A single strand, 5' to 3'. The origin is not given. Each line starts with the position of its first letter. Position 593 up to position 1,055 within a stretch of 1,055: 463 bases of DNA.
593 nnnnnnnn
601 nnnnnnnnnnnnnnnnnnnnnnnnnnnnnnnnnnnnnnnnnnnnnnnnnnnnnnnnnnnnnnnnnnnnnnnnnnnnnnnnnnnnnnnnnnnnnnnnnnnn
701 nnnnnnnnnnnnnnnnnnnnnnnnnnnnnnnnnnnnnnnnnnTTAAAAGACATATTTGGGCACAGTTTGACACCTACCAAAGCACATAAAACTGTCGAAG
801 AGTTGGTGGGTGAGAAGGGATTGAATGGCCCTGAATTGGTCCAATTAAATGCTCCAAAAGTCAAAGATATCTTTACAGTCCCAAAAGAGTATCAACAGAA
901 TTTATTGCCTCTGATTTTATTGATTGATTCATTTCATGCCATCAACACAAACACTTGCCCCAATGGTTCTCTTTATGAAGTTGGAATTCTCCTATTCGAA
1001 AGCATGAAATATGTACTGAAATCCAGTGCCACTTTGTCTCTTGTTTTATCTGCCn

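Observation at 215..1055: One reading frame stays protein-like across four in-frame stops of all three types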

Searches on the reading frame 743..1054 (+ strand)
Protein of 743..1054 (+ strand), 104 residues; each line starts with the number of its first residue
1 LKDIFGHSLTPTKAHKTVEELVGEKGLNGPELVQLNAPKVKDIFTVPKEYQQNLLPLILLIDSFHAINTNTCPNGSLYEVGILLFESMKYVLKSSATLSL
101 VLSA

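Call 24: search_protein_representatives(protein=window:743-1054:+)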
Query: 104 residues. Proteins with E-value up to 0.001 (for the whole library): 0; up to 1e-10: 0; up to 1e-30: 0. The best 0 are listed.

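Call 43: predict_structure(protein=window:743-1054:+)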
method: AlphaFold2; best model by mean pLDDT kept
length: 104 residues; sequences in the alignment: 1
mean_pLDDT: 42.2   pTM: 0.25
mean pLDDT of the five models: 42.2, 40.9, 40.2, 37.8, 37.2
residues with pLDDT >= 90: 0; 70-90: 0; 50-70: 12; < 50: 92
segments of 3 or more residues with pLDDT < 50: 1-47, 49-56, 65-83, 89-91, 95-104
pLDDT, mean of each block of 10 residues (from residue 1): 33 39 45 36 41 48 47 45 49 43 34
secondary structure, 60 per line:
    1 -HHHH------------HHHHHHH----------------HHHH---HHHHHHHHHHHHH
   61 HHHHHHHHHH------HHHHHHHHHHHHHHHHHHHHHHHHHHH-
elements in order: H2-5 H18-24 H41-44 H48-70 H77-103
